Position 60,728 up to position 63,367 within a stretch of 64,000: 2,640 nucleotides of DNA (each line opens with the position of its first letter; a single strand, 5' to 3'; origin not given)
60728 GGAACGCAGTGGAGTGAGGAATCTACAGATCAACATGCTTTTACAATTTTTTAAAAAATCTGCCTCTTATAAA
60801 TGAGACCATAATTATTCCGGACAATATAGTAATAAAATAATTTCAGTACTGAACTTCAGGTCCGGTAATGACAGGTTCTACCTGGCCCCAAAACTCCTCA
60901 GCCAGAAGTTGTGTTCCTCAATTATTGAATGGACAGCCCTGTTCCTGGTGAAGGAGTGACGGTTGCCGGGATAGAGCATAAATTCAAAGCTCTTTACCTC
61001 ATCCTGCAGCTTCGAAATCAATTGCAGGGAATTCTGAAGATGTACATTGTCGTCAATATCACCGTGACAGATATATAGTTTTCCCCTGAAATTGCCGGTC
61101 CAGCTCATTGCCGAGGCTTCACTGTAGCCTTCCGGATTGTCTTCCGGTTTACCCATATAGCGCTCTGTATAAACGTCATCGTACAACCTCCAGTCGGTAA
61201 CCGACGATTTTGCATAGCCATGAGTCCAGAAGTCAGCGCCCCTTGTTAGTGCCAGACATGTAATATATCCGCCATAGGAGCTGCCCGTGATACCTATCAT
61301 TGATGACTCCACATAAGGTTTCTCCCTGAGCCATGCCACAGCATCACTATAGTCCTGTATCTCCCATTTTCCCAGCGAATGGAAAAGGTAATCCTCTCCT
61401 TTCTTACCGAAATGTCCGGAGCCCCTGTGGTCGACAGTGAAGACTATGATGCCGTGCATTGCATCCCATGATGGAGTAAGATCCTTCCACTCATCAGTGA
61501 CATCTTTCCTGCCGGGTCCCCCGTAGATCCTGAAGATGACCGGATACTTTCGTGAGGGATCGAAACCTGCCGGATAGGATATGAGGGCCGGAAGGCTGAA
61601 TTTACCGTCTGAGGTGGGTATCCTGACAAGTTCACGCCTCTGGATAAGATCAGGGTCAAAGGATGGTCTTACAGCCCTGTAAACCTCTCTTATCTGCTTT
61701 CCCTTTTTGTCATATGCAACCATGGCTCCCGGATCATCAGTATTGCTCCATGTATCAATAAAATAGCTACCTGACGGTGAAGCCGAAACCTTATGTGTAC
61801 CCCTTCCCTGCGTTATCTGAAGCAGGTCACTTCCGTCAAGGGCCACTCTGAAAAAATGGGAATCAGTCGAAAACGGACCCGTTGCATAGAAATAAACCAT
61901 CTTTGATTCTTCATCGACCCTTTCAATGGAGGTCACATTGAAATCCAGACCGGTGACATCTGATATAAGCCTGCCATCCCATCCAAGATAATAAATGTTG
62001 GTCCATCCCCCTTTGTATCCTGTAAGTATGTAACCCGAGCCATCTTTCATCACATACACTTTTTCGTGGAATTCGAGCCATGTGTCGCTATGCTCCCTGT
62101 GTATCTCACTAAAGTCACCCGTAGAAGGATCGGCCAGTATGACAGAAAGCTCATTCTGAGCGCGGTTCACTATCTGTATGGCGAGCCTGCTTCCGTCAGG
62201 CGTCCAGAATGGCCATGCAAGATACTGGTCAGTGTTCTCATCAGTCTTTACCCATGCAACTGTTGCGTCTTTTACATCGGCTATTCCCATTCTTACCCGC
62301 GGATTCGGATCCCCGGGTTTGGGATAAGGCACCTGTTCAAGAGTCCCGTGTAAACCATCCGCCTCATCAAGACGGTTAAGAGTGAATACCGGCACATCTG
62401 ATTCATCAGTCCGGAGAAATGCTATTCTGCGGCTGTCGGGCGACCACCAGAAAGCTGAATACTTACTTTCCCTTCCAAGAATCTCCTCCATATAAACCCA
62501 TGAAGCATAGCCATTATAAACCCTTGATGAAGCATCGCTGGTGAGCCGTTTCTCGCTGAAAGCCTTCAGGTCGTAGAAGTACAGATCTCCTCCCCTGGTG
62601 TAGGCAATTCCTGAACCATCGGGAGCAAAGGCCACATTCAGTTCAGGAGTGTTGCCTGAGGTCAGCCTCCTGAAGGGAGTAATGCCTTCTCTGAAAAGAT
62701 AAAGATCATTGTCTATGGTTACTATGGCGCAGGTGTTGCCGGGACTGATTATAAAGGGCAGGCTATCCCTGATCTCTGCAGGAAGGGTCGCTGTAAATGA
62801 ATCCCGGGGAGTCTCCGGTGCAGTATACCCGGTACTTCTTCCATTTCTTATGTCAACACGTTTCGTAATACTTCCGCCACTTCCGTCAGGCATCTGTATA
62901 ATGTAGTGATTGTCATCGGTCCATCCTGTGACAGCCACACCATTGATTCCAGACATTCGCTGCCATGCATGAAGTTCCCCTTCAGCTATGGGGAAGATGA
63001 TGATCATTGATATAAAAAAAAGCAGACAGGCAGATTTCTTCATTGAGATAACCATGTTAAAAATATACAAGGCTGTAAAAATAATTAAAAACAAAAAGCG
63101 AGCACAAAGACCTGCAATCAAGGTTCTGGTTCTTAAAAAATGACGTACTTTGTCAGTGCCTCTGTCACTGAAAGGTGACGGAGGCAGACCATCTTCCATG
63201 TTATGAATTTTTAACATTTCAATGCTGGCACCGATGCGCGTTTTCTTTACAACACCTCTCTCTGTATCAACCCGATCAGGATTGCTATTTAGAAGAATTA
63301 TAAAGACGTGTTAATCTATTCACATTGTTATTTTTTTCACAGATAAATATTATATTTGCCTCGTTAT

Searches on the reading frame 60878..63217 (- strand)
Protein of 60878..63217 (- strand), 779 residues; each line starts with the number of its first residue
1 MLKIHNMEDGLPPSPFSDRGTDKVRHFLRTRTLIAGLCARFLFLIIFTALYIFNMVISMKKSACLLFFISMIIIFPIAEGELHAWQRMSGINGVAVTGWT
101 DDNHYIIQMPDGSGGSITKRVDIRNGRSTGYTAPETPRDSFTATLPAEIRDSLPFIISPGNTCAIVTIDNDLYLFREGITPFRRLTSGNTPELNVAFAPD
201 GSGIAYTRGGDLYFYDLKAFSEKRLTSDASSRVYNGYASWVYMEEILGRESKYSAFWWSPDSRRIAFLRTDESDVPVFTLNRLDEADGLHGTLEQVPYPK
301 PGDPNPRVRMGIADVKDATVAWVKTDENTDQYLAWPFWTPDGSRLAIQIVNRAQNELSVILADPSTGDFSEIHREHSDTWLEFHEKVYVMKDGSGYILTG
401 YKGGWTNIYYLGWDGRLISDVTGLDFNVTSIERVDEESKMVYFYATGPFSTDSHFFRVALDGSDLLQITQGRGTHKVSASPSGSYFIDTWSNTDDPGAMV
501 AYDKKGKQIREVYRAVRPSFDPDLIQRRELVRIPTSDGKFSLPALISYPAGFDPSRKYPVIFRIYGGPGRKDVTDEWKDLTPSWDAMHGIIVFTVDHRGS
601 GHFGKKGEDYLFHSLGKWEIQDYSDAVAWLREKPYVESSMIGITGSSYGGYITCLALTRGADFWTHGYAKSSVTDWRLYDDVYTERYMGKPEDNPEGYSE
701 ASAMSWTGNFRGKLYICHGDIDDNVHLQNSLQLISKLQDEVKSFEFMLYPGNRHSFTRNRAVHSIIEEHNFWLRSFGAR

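Call 68: search_protein_families(library=pfam, proteins=[window:60878-63217:-], max_evalue=0.00001)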
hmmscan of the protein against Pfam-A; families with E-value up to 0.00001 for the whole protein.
window:60878-63217:- (779 aa): 6 families
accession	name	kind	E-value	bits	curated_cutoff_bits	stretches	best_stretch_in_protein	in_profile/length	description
PF00930.27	DPPIV_N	-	1.3e-76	258.1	22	1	182-496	35-353/354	Dipeptidyl peptidase IV (DPP IV) N-terminal region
PF00326.27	Peptidase_S9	-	2e-41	142.3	22.6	1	583-777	8-211/213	Prolyl oligopeptidase family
PF02129.25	Peptidase_S15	-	1.1e-09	38.9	23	1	538-680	2-134/262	X-Pro dipeptidyl-peptidase (S15 family)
PF07676.18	PD40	-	1.2e-08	35.1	20.9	0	328-346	6-24/38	WD40-like Beta Propeller Repeat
PF01738.24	DLH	-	7.8e-07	29.3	21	1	621-761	79-193/217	Dienelactone hydrolase family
PF20434.5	BD-FAE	-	2.1e-06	27.9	26.8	0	555-737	10-215/215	BD-FAE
